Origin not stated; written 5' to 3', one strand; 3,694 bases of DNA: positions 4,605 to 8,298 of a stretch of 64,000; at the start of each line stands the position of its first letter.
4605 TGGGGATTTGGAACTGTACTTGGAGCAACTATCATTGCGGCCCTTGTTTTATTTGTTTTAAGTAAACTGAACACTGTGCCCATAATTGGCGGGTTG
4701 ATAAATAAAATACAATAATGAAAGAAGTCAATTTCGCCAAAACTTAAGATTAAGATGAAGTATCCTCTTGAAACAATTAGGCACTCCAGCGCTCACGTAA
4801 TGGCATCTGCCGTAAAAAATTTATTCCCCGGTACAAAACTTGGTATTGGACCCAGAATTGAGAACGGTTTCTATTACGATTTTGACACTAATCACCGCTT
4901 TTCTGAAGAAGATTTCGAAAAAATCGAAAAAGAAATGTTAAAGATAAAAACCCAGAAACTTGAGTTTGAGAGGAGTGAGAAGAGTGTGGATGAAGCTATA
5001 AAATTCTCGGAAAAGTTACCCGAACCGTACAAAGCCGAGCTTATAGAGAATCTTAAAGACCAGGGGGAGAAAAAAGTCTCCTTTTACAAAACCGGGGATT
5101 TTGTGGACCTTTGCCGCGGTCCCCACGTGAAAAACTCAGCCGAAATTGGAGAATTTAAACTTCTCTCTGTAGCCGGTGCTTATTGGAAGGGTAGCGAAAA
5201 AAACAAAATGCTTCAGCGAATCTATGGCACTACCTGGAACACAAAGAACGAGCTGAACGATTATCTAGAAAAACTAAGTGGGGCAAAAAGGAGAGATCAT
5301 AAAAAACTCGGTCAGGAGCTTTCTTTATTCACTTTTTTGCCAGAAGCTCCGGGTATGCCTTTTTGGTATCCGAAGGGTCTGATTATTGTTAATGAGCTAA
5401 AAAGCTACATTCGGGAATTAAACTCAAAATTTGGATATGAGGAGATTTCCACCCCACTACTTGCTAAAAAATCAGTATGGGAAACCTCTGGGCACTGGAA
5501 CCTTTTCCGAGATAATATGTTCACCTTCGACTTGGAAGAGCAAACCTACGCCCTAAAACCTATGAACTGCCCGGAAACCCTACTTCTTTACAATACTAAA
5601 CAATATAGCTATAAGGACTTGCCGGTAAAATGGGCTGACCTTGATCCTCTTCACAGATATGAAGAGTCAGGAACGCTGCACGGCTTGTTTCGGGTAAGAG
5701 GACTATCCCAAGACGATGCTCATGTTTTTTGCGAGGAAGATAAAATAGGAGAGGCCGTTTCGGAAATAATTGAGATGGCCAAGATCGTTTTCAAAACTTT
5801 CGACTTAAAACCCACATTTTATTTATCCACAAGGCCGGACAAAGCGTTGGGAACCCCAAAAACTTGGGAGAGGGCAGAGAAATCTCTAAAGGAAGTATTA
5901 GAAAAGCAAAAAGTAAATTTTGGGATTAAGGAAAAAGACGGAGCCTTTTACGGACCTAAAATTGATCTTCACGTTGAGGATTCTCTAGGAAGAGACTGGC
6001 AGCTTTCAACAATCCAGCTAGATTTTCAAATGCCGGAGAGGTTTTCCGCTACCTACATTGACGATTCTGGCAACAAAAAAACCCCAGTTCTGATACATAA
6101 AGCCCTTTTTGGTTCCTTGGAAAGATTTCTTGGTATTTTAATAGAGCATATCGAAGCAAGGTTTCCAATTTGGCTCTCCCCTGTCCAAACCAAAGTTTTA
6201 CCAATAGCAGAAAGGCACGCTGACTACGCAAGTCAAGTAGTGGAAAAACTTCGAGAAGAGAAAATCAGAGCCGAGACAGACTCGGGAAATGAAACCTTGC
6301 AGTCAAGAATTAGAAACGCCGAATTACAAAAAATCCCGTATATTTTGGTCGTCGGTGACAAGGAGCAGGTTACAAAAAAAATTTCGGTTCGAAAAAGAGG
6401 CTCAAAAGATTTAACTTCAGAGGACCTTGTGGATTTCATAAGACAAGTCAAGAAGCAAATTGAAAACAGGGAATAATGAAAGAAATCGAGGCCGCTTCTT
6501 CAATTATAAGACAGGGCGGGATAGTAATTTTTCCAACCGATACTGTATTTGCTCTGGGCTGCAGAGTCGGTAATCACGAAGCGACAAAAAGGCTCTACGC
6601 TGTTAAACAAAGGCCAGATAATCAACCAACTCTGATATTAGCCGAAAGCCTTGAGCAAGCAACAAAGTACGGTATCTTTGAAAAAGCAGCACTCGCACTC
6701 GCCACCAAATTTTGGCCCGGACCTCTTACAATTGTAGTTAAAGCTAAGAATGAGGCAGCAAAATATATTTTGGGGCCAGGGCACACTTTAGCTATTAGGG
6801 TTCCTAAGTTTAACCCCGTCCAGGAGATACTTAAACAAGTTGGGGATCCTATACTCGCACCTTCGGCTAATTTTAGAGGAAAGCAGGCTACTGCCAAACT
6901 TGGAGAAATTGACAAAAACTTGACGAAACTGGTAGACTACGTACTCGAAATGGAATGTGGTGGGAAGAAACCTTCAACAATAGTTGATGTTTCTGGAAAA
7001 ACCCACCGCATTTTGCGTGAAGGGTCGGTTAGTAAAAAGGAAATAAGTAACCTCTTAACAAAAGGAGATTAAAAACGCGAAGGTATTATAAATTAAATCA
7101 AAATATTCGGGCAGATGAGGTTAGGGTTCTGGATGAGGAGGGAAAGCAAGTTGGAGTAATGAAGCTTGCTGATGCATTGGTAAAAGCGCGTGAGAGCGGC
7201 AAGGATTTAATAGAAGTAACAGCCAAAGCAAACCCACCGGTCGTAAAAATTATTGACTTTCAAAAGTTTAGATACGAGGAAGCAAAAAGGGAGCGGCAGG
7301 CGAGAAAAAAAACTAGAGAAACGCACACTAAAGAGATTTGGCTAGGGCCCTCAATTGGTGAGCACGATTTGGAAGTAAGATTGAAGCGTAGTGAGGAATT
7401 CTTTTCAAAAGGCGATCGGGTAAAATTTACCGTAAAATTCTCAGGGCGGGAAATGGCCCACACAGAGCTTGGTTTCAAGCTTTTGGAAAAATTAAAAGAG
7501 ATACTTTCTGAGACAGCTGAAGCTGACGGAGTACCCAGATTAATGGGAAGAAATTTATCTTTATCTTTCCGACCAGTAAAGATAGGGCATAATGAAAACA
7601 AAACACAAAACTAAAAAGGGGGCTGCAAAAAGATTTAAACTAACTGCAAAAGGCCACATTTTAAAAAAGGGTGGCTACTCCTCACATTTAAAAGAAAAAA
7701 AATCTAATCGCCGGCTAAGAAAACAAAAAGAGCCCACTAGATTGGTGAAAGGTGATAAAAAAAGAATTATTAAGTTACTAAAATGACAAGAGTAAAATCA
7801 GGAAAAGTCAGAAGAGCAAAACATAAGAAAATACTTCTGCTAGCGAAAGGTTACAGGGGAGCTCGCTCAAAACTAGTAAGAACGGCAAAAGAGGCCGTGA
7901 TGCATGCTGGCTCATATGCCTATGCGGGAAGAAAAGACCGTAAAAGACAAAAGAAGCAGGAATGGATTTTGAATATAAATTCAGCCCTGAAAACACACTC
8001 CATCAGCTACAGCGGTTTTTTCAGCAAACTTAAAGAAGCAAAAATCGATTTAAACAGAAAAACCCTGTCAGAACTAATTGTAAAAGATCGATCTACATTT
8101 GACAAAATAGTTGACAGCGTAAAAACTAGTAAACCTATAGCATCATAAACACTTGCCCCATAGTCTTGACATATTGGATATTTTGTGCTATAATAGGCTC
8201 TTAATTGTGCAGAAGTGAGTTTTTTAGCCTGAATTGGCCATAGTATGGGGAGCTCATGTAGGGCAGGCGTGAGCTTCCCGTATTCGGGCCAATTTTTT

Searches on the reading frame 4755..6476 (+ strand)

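Call 10: search_protein_families(library=ncbifam, proteins=[window:4755-6476:+])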
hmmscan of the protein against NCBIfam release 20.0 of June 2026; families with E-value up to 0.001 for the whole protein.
window:4755-6476:+ (573 aa): 15 families
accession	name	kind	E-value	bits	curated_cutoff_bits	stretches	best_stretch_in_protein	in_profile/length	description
TIGR00418.1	thrS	equivalog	4.3e-204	679.6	383.65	1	9-568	1-564/565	threonine--tRNA ligase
NF003068.0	PRK03991.1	equivalog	9.2e-68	229.1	484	1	179-570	196-593/613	threonine--tRNA ligase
TIGR00442.1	hisS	equivalog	5.1e-21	75.1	286.75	2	200-392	5-191/406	histidine--tRNA ligase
NF006625.0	PRK09194.1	equivalog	6.2e-19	68.3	558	2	198-330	36-168/559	proline--tRNA ligase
TIGR00408.1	proS_fam_I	equivalog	6.8e-17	61.5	437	2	427-571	232-383/475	proline--tRNA ligase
NF008979.1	PRK12325.1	exception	2.6e-16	59.5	550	2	198-350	36-189/437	proline--tRNA ligase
NF011500.0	PRK14938.1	equivalog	1.6e-15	57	362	1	469-567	267-365/387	Ser-tRNA(Thr) hydrolase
TIGR00409.1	proS_fam_II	equivalog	3e-14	52.8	306.7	1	199-329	37-167/568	proline--tRNA ligase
NF003211.1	PRK04173.1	equivalog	1.2e-10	40.9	312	0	469-551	357-440/454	glycine--tRNA ligase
TIGR00389.1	glyS_dimeric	equivalog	8.2e-08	31.2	243.3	0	469-557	464-553/565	glycine--tRNA ligase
TIGR00414.1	serS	equivalog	4.5e-06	25.9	301.65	1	210-351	174-316/418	serine--tRNA ligase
TIGR00344.1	alaS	equivalog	1.9e-05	23.1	457.05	1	9-141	556-680/847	alanine--tRNA ligase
NF040865.1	a_tRNA_ed_AlaXM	equivalog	2.3e-05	24.2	300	1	10-140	98-220/234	alanyl-tRNA editing protein AlaXM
NF002436.0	PRK01584.1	equivalog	3.6e-05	22.5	529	1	9-136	456-575/595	alanine--tRNA ligase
NF009085.0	PRK12420.1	equivalog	3.8e-05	23.2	540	0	477-547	339-408/426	histidine--tRNA ligase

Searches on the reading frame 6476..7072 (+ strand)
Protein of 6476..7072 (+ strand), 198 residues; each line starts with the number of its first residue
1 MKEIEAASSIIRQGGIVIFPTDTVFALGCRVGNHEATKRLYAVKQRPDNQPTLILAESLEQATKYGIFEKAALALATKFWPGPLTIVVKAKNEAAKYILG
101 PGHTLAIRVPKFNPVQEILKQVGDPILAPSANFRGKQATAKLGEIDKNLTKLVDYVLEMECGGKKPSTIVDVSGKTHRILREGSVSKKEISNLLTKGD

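Call 10: search_protein_families(library=ncbifam, proteins=[window:6476-7072:+])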
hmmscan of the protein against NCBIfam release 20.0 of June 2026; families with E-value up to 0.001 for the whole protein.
window:6476-7072:+ (198 aa): 3 families
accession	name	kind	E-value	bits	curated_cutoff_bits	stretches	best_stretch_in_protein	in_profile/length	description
TIGR00057.1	TIGR00057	equivalog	9.6e-57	191.4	123.2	1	3-194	10-201/202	L-threonylcarbamoyladenylate synthase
NF007919.1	PRK10634.1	equivalog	2.5e-31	108.5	175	1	9-174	3-171/176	L-threonylcarbamoyladenylate synthase type 1 TsaC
TIGR00143.1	hypF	equivalog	5.6e-08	31.4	466.1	1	4-157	194-346/741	carbamoyltransferase HypF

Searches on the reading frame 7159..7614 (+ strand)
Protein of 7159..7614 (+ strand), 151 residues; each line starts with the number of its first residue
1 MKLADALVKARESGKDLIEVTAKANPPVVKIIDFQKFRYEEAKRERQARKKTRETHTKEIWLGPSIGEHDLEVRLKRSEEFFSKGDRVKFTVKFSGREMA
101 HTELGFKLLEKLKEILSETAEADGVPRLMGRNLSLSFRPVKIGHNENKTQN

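Call 10: search_protein_families(library=ncbifam, proteins=[window:7159-7614:+])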
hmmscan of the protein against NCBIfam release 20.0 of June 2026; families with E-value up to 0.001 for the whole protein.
window:7159-7614:+ (151 aa): 1 family
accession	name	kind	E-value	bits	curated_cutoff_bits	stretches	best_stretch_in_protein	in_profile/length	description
TIGR00168.2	infC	equivalog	2.2e-42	144.7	60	1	2-141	30-169/170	translation initiation factor IF-3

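Call 11: search_protein_families(library=pfam, proteins=[window:7159-7614:+])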
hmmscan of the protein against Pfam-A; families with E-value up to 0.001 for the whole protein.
window:7159-7614:+ (151 aa): 2 families
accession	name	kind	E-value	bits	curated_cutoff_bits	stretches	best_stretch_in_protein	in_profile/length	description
PF00707.27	IF3_C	-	2e-25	89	34.8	1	56-139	2-85/86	Translation initiation factor IF-3, C-terminal domain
PF05198.21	IF3_N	-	6.6e-15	55.5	26.9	1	1-48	23-70/70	Translation initiation factor IF-3, N-terminal domain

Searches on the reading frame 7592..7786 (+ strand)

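Call 11: search_protein_families(library=pfam, proteins=[window:7592-7786:+])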
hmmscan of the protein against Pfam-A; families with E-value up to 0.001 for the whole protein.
window:7592-7786:+ (64 aa): 1 family
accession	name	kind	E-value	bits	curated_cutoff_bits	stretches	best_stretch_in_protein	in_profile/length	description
PF01632.24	Ribosomal_L35p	-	9.1e-13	48.9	28.9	1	4-63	2-61/61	Ribosomal protein L35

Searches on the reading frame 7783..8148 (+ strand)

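Call 10: search_protein_families(library=ncbifam, proteins=[window:7783-8148:+])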
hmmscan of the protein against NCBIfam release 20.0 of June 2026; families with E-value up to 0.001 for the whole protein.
window:7783-8148:+ (121 aa): 3 families
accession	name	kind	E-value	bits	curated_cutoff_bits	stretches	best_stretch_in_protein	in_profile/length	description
TIGR01032.1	rplT_bact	equivalog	1.2e-36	125.5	65.65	1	1-114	1-114/114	50S ribosomal protein L20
NF011109.0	PRK14537.1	equivalog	4e-25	88.8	187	1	1-115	1-115/232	50S ribosomal protein L20/unknown domain fusion protein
NF051450.1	50S_L20_sunset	exception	1.4e-22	80.9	375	1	1-118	1-118/219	50S ribosomal protein L20, sunset domain variant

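Call 11: search_protein_families(library=pfam, proteins=[window:7783-8148:+])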
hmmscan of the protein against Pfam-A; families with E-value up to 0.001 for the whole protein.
window:7783-8148:+ (121 aa): 1 family
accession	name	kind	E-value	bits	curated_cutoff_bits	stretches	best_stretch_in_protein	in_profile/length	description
PF00453.23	Ribosomal_L20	-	2.2e-34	118.2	30.8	1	3-109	1-107/107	Ribosomal protein L20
